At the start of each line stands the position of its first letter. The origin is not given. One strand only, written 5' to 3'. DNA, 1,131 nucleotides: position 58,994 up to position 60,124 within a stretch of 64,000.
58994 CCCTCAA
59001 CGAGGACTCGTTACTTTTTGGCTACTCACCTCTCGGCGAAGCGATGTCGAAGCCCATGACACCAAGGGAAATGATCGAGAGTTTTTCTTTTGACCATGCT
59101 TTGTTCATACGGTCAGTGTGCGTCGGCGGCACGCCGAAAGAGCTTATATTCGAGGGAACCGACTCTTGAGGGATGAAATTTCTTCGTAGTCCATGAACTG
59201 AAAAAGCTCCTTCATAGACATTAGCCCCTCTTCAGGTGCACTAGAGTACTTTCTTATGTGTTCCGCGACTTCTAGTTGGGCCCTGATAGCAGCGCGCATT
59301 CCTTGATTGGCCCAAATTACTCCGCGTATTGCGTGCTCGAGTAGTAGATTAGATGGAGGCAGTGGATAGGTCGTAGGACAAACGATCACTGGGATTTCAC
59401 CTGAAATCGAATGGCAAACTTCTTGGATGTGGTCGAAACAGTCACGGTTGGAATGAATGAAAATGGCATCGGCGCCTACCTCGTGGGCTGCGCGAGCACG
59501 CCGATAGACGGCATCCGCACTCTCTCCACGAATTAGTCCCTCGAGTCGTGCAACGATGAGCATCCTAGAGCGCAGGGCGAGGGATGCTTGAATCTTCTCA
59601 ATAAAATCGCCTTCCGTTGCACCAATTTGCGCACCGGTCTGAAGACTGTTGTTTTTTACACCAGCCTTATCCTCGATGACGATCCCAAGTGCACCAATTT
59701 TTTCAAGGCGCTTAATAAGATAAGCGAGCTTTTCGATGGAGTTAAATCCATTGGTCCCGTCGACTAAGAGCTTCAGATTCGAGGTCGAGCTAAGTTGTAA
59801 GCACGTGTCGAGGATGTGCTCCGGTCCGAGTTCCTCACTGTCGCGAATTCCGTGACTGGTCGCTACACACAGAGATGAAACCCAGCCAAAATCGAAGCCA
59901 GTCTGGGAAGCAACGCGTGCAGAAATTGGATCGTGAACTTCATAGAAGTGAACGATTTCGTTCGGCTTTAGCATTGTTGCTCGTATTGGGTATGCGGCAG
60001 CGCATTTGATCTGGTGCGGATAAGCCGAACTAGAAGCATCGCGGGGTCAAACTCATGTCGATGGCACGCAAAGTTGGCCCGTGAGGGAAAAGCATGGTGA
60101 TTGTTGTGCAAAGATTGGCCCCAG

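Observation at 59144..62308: PEP mutase ends a four-gene coupled operon with no known phosphonopyruvate-consuming partner: candidate non-canonical phosphonate pathway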

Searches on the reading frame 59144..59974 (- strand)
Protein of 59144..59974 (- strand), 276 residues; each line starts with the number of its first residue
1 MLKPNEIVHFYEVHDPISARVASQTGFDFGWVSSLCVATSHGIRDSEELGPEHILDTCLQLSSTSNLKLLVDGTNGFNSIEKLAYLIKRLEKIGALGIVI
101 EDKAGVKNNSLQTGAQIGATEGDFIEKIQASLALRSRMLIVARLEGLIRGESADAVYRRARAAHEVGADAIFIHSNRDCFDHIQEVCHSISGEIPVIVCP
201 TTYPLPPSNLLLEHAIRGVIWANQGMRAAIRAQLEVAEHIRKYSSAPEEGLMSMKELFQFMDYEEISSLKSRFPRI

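Call 3: search_protein_families(library=pfam, proteins=[window:59144-59974:-], max_evalue=0.01)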
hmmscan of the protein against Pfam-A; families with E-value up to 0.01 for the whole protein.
window:59144-59974:- (276 aa): 1 family
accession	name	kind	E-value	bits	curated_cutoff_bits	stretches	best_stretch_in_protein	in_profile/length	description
PF13714.12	PEP_mutase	-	2e-41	142.6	31.5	1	4-240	7-239/240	Phosphoenolpyruvate phosphomutase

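Call 4: search_protein_families(library=ncbifam, proteins=[window:59144-59974:-], max_evalue=0.01)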
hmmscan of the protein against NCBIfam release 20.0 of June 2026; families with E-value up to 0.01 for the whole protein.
window:59144-59974:- (276 aa): 5 families
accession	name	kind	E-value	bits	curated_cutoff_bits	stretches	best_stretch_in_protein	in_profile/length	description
TIGR02320.1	PEP_mutase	equivalog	9.3e-56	188.9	319.55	1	1-264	4-283/284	phosphoenolpyruvate mutase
TIGR02321.1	Pphn_pyruv_hyd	equivalog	4.7e-34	117.8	374.4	1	12-273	21-288/290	phosphonopyruvate hydrolase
TIGR02317.1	prpB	equivalog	4.4e-21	75.3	354.4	1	2-268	9-277/285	methylisocitrate lyase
NF008455.0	PRK11320.1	equivalog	1.1e-17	64.2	353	1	17-266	30-282/295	methylisocitrate lyase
TIGR02319.1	CPEP_Pphonmut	equivalog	3.1e-08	33.2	420.05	1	5-275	15-291/294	carboxyvinyl-carboxyphosphonate phosphorylmutase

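Call 5: search_solved_structures(query=window:59144-59974:-, show_alignments=3, max_evalue=0.00001)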
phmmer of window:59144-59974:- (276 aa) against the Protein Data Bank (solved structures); distinct sequences matched with E-value up to 0.00001: 17.
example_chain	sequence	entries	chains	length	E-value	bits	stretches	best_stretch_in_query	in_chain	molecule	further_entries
1m1b_A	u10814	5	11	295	1.4e-34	123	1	2-270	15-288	PHOSPHOENOLPYRUVATE PHOSPHOMUTASE | PROTEIN (PHOSPHOENOLPYRUVATE MUTASE)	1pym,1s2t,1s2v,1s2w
2dua_A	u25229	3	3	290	1.7e-33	119.5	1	12-273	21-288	Phosphonopyruvate hydrolase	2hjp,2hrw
1s2u_A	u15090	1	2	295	1.9e-33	119.4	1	2-270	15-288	Phosphoenolpyruvate phosphomutase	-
5unc_A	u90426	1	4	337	9.2e-30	107.2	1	10-275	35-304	PHOSPHOENOLPYRUVATE PHOSPHOMUTASE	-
9hra_A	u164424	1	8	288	7.6e-15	58.3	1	18-265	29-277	2-methylisocitrate lyase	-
9hgk_A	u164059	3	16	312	9.3e-15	58.1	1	18-265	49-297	2-methylisocitrate lyase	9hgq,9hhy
9hhs_A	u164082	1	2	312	2.2e-14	56.8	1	18-265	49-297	2-methylisocitrate lyase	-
9hgo_A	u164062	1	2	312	2.4e-14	56.7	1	18-265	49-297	2-methylisocitrate lyase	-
4iqd_A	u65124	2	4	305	6e-12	48.9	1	2-269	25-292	Carboxyvinyl-carboxyphosphonate phosphorylmutase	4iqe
6t4v_C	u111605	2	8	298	6.5e-11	45.5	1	19-264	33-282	2-methylisocitrate lyase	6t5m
3eoo_A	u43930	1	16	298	1.1e-10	44.8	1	18-245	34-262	Methylisocitrate lyase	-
1xg3_A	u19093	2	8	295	1.6e-10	44.2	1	20-250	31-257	Probable methylisocitrate lyase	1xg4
1mum_A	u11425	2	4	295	5.6e-10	42.4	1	20-250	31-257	2-methylisocitrate lyase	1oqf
3b8i_A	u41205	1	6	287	6.2e-10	42.2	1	5-236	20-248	PA4872 oxaloacetate decarboxylase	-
1zlp_A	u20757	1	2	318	1.5e-09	41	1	12-270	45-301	petal death protein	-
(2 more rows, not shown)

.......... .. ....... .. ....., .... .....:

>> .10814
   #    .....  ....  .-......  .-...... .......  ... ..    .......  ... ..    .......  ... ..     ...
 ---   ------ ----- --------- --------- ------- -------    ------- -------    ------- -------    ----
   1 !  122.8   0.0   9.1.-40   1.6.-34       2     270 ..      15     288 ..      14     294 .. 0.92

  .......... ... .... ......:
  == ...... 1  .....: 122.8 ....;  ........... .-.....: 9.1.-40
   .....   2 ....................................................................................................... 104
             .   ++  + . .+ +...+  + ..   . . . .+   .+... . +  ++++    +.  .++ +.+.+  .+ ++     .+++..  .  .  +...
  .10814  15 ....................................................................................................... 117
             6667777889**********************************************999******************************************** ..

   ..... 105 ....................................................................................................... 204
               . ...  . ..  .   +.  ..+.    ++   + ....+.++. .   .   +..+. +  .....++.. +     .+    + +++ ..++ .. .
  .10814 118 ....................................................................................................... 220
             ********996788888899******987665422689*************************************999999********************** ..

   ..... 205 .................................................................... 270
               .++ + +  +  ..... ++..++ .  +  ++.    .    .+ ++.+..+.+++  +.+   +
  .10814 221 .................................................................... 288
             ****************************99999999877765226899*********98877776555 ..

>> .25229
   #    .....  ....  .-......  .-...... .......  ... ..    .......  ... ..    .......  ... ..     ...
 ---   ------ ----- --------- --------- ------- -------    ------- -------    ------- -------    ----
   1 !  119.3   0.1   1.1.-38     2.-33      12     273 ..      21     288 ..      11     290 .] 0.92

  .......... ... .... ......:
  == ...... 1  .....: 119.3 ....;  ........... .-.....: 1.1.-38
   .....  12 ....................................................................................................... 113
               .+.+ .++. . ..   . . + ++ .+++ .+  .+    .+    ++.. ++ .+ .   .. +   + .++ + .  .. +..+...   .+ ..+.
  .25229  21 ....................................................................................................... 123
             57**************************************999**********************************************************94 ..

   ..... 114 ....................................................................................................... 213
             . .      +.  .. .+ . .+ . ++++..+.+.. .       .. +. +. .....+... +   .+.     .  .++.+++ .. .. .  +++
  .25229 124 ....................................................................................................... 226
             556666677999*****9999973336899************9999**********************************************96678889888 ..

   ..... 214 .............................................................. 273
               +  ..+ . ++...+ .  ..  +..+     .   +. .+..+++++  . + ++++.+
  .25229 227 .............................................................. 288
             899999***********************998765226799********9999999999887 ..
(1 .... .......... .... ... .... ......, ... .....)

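Call 6: find_encoding_contigs(protein=window:59144-59974:-, flank=10000, max_places=6)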
Protein window:59144-59974:- (276 aa): 1 contig read that carries it; 1 place shown.
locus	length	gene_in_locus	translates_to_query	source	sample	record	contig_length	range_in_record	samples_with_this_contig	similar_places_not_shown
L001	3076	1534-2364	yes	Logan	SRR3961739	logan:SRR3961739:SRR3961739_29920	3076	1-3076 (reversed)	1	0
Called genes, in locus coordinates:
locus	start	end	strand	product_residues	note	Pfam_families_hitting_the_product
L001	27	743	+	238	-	-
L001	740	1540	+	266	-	PF00487:FA_desaturase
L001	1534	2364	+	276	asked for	PF13714:PEP_mutase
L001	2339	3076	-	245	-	?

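Call 10: find_homologous_proteins(query=window:59144-59974:-, max_evalue=1e-10)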
Query window:59144-59974:- (276 aa): 4 proteins with E <= 1e-10 among 935 candidates.
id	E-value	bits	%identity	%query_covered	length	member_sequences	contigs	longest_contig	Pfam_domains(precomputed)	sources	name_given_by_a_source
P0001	1.1e-178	610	100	100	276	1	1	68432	PF13714.13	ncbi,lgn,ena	-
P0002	4.2e-43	166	38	94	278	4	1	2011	PF13714.13,PF00463.28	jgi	jgi:phosphoenolpyruvate phosphomutase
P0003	4.9e-38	149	33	99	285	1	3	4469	PF13714.13,PF00463.28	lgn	-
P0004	7.5e-25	106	34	90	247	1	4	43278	PF13714.13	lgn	-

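Call 17: find_encoding_contigs(protein=P0002, flank=10000)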
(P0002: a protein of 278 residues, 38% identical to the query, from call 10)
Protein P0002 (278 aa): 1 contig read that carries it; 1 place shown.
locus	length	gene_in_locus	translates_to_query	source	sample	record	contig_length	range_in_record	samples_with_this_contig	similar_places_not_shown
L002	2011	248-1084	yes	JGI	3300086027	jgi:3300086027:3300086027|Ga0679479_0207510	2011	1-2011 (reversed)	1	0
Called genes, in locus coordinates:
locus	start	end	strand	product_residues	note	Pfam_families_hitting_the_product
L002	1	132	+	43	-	?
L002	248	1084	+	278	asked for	PF13714:PEP_mutase, PF00463:ICL (faint)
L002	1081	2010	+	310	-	?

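Call 18: find_encoding_contigs(protein=P0004, flank=10000)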
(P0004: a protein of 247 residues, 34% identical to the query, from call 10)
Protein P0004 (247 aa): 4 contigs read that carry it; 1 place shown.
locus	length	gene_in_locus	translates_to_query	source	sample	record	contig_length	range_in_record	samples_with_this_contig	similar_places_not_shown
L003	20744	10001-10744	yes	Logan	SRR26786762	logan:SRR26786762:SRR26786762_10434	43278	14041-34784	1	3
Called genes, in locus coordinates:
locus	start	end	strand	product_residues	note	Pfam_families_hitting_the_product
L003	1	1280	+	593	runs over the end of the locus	-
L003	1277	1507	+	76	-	-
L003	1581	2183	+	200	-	-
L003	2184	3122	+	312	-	PF25209:Phage_capsid_4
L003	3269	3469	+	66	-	-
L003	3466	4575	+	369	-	-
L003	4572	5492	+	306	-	PF13439:Glyco_transf_4 (faint)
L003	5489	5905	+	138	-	-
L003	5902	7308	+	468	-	PF16254:DUF4910, PF09940:DUF2172, PF04389:Peptidase_M28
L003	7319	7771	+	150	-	-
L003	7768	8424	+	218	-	PF00535:Glycos_transf_2, PF10111:Glyco_tranf_2_2, PF13641:Glyco_tranf_2_3 (weak)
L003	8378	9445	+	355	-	PF03102:NeuB, PF08666:SAF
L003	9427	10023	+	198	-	-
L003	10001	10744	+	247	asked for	PF13714:PEP_mutase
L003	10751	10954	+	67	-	-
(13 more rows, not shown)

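Call 19: search_protein_representatives(protein=window:59144-59974:-)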
Query: 276 residues. Proteins with E-value up to 0.001 (for the whole library): 2061; up to 1e-10: 687; up to 1e-30: 71. The best 150 are listed.
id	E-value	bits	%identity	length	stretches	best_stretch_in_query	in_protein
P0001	3.6e-179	610.1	100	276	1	1-276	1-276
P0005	2.1e-42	161.8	35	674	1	3-264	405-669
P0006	1.0e-39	153.0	34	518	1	7-273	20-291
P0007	5.2e-39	150.7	33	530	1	6-273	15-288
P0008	9.2e-39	149.9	35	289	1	5-273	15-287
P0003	1.6e-38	149.1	33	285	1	2-262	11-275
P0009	2.4e-37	145.2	31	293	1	2-272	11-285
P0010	1.3e-36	142.9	33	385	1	5-267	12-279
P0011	4.4e-36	141.1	31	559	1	2-267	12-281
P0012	4.6e-36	141.0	34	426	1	4-273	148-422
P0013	5.5e-36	140.8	35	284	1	2-266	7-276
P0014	5.6e-36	140.8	33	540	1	7-273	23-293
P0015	7.0e-36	140.5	35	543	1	5-273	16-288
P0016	7.1e-36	140.4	33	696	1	9-266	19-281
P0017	2.3e-35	138.8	33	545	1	9-265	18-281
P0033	5.3e-34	134.3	34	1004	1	6-273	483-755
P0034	6.3e-34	134.0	32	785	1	5-273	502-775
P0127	6.3e-28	114.4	40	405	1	2-259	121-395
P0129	8.0e-28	114.0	36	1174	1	10-266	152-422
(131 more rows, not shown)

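Call 22: find_related_loci(query=window:59144-59974:-, collection=genome_contigs, flank=10000)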
Query window:59144-59974:- (276 aa) in genome_contigs; peptide patterns used: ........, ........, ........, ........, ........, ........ (x = any residue, [..] = any of these).
93 stretches matched a pattern, but none encodes a relative of the query by tblastn (E <= 1e-3).

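Call 23: list_cluster_members(proteins=[window:59144-59974:-, window:59968-60768:-, window:60765-61481:-, window:61478-62308:-, window:62524-63168:-, window:57811-59169:+, window:36829-38034:-])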
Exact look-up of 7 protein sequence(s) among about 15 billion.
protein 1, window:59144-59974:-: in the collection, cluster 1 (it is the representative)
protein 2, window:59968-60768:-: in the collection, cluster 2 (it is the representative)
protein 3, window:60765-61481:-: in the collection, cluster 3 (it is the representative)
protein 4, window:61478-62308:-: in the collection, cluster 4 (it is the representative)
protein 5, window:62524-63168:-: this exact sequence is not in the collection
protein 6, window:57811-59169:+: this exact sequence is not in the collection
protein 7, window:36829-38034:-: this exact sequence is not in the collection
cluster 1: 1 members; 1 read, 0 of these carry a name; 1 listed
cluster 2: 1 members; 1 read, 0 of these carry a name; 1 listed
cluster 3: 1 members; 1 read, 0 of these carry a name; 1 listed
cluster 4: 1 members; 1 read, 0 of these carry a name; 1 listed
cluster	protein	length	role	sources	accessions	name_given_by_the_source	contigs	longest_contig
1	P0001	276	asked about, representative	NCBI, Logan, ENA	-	-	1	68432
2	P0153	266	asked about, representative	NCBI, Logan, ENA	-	-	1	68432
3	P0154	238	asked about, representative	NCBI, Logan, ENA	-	-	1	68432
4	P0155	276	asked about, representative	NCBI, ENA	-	-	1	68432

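Call 36: search_protein_families(library=pfam, proteins=[P0005, P0006, P0007, P0010, P0012, P0016, P0033, P0034, P0127, P0129], max_evalue=0.0001)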
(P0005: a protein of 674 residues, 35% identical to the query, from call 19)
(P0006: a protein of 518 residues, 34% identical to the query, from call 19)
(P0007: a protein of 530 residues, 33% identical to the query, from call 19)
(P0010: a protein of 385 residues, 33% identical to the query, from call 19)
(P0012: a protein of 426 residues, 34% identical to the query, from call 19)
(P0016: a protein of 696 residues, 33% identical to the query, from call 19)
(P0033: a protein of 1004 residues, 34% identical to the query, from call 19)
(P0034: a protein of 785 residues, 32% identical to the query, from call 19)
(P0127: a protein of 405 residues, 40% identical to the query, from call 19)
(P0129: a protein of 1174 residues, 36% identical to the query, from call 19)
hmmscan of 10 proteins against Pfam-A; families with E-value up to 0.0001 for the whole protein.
P0005 (674 aa): 2 families
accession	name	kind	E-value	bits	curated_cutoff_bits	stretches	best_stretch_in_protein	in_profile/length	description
PF13714.12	PEP_mutase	-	6.7e-55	186.7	31.5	1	400-642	1-238/240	Phosphoenolpyruvate phosphomutase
PF03133.20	TTL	-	8.4e-47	160.2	20.1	1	59-343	8-281/292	Tubulin-tyrosine ligase family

P0006 (518 aa): 2 families
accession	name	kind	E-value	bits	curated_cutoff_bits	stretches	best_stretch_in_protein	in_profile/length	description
PF13714.12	PEP_mutase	-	1.9e-59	201.6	31.5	1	12-256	2-239/240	Phosphoenolpyruvate phosphomutase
PF00463.27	ICL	-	1.4e-08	34.2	26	1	81-165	151-236/526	Isocitrate lyase family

P0007 (530 aa): 2 families
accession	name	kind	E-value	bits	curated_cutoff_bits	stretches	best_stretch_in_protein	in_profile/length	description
PF13714.12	PEP_mutase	-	4.3e-55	187.3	31.5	1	7-253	1-239/240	Phosphoenolpyruvate phosphomutase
PF12804.13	NTP_transf_3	-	1.4e-09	38.8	27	1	313-420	15-126/160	MobA-like NTP transferase domain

P0010 (385 aa): 3 families
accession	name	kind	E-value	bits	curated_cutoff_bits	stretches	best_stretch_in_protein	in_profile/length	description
PF13714.12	PEP_mutase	-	1.9e-63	214.7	31.5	1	9-250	5-239/240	Phosphoenolpyruvate phosphomutase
PF12804.13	NTP_transf_3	-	1.6e-11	45.1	27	1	294-378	1-81/160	MobA-like NTP transferase domain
PF00483.29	NTP_transferase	-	5.3e-06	26.6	21.2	1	294-343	2-52/245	Nucleotidyl transferase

P0012 (426 aa): 2 families
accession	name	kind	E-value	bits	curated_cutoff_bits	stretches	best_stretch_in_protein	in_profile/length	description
PF13714.12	PEP_mutase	-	2.8e-61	207.6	31.5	1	142-388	1-239/240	Phosphoenolpyruvate phosphomutase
PF01467.32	CTP_transf_like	-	5.1e-17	62.8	21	1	12-129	7-133/133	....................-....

P0016 (696 aa): 4 families
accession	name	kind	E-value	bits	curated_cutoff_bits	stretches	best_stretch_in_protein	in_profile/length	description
PF13714.12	PEP_mutase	-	1.2e-58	198.9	31.5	1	8-252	1-238/240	Phosphoenolpyruvate phosphomutase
PF02775.26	TPP_enzyme_C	-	1.8e-14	54.3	21.9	1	549-664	25-151/151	Thiamine pyrophosphate enzyme, C-terminal TPP binding domain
PF00463.27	ICL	-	5.6e-07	28.9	26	1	78-162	151-236/526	Isocitrate lyase family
PF02776.23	TPP_enzyme_N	-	7e-05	23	26.8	0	327-416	9-101/119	Thiamine pyrophosphate enzyme, N-terminal TPP binding domain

P0033 (1004 aa): 3 families
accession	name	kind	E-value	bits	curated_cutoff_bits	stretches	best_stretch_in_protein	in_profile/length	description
PF13714.12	PEP_mutase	-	1.3e-59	202.1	31.5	1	481-720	7-239/240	Phosphoenolpyruvate phosphomutase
PF12804.13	NTP_transf_3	-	1.1e-09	39.1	27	1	765-884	1-123/160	MobA-like NTP transferase domain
PF00501.34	AMP-binding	-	6.6e-06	25.6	29.9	1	181-266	248-329/384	AMP-binding enzyme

P0034 (785 aa): 1 family
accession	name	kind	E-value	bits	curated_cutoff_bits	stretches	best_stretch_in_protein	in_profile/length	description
PF13714.12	PEP_mutase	-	1.5e-62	211.7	31.5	1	495-740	1-239/240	Phosphoenolpyruvate phosphomutase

P0127 (405 aa): 1 family
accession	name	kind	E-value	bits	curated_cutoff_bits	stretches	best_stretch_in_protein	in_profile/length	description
PF13714.12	PEP_mutase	-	2e-50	172.1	31.5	1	121-375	5-240/240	Phosphoenolpyruvate phosphomutase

P0129 (1174 aa): 5 families
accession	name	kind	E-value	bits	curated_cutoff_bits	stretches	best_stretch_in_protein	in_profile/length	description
PF13714.12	PEP_mutase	-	3.5e-49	168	31.5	1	140-394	2-239/240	Phosphoenolpyruvate phosphomutase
PF00266.25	Aminotran_5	-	1.2e-17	64.4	21.5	1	943-1140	138-339/371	Aminotransferase class-V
PF02776.23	TPP_enzyme_N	-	3.7e-17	62.6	26.8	1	441-543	11-108/119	Thiamine pyrophosphate enzyme, N-terminal TPP binding domain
PF02775.26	TPP_enzyme_C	-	1.1e-15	58.2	21.9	1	660-771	27-149/151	Thiamine pyrophosphate enzyme, C-terminal TPP binding domain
PF01467.32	CTP_transf_like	-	3.2e-14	53.7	21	1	4-122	7-132/133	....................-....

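Call 58: find_encoding_contigs(protein=P0003, flank=10000)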
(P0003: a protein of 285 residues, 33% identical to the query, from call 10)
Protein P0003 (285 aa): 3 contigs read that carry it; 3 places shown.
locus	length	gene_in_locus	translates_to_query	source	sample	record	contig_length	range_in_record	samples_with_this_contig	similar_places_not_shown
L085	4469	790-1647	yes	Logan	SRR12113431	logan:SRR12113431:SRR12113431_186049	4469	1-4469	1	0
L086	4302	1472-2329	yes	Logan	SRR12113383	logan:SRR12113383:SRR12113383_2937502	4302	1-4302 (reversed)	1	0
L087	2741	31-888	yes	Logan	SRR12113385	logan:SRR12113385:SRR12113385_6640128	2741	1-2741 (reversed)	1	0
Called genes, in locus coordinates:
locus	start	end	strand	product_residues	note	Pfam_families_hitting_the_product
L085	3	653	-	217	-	?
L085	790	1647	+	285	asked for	PF13714:PEP_mutase, PF00463:ICL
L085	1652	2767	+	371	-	PF02776:TPP_enzyme_N, PF02775:TPP_enzyme_C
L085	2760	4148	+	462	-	PF00171:Aldedh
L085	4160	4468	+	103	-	?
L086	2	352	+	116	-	?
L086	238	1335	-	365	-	-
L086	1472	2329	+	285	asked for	PF13714:PEP_mutase, PF00463:ICL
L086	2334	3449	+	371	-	PF02776:TPP_enzyme_N, PF02775:TPP_enzyme_C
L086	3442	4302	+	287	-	?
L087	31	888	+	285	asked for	PF13714:PEP_mutase, PF00463:ICL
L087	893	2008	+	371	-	PF02776:TPP_enzyme_N, PF02775:TPP_enzyme_C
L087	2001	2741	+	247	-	?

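Call 59: search_protein_families(library=pfam, proteins=[L002:1081-2010:+, P0002, P0003], max_evalue=0.001)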
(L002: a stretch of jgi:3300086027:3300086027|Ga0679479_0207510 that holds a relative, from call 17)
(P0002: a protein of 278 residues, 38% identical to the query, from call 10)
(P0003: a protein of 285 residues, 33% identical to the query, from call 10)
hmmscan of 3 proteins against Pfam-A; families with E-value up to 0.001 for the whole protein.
L002:1081-2010:+ (310 aa): 2 families
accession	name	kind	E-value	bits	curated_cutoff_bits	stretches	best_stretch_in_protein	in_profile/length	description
PF02310.24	B12-binding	-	4e-05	23.9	32.1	1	70-151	11-92/121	B12 binding domain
PF04055.27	Radical_SAM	-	5.7e-05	23.8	29.5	1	247-299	4-59/166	Radical SAM superfamily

P0002 (278 aa): 2 families
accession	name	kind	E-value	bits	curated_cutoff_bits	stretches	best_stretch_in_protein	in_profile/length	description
PF13714.12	PEP_mutase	-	1.9e-58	198.3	31.5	1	2-232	15-239/240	Phosphoenolpyruvate phosphomutase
PF00463.27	ICL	-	7.3e-07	28.5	26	0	58-138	151-233/526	Isocitrate lyase family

P0003 (285 aa): 2 families
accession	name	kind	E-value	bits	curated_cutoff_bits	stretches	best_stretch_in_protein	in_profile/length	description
PF13714.12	PEP_mutase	-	1.5e-53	182.2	31.5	1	8-250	2-238/240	Phosphoenolpyruvate phosphomutase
PF00463.27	ICL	-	9e-10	38.1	26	1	77-156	151-233/526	Isocitrate lyase family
